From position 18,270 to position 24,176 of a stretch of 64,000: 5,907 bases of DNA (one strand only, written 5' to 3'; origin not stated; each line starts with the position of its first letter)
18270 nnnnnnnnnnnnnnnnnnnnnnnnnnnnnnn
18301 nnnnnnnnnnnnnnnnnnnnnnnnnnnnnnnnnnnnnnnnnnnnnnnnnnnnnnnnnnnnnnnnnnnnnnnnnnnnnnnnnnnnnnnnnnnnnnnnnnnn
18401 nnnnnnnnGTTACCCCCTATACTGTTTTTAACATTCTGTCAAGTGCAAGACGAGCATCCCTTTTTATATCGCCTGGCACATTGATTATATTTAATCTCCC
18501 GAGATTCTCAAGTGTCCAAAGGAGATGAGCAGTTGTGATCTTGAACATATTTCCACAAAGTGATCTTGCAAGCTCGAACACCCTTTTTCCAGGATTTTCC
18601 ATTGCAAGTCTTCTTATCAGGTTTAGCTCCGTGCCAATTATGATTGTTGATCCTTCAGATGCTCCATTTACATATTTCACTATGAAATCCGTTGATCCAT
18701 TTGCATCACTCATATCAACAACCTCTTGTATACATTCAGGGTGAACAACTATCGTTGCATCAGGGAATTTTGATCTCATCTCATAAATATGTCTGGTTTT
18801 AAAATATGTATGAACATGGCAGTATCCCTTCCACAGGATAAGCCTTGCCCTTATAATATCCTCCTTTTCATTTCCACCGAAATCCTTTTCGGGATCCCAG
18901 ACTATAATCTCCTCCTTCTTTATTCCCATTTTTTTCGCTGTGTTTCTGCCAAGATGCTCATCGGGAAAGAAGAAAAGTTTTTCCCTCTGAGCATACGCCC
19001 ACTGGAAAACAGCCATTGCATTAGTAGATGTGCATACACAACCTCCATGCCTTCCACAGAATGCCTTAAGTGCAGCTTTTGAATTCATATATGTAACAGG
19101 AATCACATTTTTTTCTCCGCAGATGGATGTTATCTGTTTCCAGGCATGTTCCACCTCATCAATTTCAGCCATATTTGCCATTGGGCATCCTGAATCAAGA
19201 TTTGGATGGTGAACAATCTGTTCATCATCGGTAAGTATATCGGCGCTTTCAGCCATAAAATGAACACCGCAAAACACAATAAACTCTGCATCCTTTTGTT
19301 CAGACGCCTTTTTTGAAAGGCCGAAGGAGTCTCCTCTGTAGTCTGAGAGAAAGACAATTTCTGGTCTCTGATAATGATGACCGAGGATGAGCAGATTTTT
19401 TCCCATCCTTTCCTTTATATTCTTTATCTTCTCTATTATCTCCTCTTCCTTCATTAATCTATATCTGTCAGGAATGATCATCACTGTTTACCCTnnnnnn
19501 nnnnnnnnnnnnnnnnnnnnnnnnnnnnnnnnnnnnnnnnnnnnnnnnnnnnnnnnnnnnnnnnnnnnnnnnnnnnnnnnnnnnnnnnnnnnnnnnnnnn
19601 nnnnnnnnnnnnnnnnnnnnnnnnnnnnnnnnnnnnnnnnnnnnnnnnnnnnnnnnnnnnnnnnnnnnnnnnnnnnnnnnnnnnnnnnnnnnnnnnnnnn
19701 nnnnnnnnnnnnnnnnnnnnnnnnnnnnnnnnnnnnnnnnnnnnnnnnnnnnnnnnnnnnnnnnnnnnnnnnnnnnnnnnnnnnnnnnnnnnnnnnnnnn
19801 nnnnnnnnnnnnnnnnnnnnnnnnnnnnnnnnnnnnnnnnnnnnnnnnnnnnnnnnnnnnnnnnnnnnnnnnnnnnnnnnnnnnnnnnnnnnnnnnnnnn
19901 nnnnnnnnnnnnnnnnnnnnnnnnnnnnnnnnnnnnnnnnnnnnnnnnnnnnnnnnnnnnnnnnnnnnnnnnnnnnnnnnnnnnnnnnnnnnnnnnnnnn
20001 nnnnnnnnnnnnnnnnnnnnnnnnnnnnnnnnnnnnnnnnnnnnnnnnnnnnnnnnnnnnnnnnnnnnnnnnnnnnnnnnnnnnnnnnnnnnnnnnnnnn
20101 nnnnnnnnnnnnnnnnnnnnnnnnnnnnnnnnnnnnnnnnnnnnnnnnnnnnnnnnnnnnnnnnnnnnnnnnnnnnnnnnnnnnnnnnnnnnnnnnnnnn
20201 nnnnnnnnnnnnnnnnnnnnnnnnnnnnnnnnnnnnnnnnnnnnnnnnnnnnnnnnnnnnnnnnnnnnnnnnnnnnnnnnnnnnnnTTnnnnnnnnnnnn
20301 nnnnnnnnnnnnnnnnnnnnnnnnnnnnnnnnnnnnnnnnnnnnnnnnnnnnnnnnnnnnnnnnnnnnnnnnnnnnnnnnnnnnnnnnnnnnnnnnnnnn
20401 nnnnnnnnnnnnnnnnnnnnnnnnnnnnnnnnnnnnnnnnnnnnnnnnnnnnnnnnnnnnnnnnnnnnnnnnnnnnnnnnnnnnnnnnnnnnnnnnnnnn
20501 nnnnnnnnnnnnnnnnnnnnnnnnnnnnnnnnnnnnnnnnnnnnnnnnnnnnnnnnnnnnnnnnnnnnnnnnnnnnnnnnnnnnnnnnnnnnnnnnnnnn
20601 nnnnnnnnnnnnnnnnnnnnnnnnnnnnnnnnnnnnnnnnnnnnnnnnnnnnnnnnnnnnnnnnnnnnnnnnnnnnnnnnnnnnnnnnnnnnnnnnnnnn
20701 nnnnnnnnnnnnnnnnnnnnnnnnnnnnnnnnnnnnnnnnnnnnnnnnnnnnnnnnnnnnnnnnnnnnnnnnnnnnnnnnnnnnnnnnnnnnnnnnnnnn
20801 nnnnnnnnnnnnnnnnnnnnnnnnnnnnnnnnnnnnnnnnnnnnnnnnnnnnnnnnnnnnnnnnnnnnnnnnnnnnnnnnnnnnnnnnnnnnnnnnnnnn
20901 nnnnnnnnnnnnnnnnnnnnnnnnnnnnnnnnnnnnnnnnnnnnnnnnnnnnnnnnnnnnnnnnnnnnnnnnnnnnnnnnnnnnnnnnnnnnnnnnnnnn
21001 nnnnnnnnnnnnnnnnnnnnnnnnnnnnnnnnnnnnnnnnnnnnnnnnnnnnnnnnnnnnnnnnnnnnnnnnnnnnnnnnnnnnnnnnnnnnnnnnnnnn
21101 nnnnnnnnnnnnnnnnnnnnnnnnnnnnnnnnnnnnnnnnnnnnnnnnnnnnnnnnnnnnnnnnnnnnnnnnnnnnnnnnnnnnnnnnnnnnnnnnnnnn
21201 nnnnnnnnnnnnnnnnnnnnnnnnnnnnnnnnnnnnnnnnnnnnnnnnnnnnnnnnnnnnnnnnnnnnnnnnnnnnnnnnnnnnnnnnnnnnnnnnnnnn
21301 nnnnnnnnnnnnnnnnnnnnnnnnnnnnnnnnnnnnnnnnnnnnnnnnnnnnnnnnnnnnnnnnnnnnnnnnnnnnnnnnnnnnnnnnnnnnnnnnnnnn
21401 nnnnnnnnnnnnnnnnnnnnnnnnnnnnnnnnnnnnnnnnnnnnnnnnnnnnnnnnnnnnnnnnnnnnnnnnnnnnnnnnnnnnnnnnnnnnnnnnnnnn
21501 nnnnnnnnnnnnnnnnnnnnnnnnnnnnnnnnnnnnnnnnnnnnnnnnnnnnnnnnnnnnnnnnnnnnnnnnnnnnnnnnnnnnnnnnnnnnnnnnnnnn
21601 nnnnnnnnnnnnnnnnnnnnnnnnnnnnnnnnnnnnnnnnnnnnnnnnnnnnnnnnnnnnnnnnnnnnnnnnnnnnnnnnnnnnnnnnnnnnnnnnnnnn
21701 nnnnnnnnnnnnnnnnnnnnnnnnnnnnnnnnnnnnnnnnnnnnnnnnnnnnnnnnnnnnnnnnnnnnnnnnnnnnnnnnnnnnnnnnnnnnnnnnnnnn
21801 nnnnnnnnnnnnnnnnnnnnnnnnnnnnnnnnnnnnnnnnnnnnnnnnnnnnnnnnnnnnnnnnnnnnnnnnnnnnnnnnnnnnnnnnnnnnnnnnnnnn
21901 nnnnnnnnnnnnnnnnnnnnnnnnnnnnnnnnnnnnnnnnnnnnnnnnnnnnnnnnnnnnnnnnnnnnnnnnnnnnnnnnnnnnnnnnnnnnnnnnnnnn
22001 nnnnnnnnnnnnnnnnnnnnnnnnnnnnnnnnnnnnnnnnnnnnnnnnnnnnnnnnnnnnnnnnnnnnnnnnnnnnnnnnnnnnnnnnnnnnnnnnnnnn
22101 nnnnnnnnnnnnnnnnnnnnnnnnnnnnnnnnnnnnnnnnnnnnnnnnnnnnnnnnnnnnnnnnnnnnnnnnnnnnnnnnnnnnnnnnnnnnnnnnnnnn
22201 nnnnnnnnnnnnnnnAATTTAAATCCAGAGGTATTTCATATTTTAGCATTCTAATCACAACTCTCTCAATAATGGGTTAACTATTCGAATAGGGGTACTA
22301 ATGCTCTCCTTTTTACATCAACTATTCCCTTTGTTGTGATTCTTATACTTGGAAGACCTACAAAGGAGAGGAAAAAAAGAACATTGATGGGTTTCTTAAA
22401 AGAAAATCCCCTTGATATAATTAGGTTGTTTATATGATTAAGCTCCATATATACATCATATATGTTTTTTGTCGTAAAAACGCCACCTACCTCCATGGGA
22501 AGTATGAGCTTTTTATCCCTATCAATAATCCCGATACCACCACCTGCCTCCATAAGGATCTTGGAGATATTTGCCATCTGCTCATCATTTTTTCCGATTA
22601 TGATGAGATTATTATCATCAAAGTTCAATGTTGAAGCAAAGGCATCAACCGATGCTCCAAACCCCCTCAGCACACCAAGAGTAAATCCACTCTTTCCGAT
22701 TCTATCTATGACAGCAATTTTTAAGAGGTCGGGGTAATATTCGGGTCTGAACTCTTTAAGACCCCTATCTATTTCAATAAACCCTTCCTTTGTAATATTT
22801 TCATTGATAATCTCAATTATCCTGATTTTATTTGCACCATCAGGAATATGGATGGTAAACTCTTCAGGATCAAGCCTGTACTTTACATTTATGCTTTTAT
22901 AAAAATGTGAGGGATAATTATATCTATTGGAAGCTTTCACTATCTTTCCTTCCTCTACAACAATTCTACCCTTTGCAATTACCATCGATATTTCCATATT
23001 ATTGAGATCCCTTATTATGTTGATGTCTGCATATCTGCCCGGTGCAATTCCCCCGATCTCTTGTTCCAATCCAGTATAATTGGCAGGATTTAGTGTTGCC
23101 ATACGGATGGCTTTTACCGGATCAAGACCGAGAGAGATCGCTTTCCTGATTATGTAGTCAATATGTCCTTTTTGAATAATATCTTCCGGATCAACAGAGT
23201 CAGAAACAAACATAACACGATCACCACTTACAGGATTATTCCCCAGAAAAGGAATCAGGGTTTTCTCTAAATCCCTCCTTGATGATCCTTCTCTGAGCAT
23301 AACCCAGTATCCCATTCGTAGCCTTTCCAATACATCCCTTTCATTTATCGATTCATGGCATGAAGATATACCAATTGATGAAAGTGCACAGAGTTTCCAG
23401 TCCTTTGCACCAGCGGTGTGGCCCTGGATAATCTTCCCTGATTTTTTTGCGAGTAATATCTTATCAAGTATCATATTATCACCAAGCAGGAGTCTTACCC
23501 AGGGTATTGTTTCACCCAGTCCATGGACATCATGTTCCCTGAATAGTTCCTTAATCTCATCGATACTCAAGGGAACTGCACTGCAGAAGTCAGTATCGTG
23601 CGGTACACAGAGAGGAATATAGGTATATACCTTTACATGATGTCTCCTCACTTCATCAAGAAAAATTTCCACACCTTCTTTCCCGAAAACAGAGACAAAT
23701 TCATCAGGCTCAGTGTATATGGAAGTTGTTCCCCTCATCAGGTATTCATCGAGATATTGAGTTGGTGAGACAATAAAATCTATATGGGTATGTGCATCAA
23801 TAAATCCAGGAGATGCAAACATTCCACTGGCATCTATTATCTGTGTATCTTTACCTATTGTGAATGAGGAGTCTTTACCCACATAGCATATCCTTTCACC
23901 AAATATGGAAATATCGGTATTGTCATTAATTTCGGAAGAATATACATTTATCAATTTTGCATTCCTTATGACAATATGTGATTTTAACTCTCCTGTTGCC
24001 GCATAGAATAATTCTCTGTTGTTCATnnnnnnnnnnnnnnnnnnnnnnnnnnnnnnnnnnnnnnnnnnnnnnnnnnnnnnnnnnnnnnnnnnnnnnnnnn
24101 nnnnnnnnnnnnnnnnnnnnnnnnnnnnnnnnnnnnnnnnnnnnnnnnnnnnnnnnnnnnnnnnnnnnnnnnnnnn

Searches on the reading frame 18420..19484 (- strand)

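Call 107: search_protein_families(library=pfam, proteins=[window:18420-19484:-], max_evalue=0.00001)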
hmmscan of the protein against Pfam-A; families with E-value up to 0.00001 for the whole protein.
window:18420-19484:- (355 aa): 1 family
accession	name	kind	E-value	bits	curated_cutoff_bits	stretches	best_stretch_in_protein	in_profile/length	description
PF02445.21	NadA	-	4.3e-96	321.9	27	1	18-353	1-295/295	Quinolinate synthetase A protein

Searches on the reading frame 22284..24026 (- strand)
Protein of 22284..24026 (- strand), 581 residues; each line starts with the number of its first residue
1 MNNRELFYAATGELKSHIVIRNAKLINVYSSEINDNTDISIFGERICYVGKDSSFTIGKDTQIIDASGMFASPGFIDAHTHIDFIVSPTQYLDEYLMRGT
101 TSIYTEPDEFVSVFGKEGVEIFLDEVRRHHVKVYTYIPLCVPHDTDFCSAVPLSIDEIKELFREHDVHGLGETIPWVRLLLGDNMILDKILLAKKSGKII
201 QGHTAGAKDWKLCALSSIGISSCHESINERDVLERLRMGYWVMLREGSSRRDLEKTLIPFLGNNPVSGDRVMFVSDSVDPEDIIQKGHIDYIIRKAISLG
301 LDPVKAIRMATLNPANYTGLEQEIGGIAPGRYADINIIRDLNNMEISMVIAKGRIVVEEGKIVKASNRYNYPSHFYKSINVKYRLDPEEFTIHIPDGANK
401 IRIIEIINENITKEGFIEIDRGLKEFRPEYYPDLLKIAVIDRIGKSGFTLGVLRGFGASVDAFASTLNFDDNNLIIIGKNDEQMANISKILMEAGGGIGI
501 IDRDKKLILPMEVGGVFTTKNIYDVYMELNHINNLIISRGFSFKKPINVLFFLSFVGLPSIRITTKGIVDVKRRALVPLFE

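Call 107: search_protein_families(library=pfam, proteins=[window:22284-24026:-], max_evalue=0.00001)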
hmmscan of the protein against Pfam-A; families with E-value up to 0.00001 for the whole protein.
window:22284-24026:- (581 aa): 3 families
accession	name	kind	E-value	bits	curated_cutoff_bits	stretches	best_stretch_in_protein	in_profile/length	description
PF13382.11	Adenine_deam_C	-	1.5e-35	122.5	27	1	411-573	3-167/169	Adenine deaminase C-terminal domain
PF01979.26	Amidohydro_1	-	9e-28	97.9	25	1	71-356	2-345/345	Amidohydrolase family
PF07969.17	Amidohydro_3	-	1.1e-13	52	29.7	1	300-357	406-472/472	Amidohydrolase family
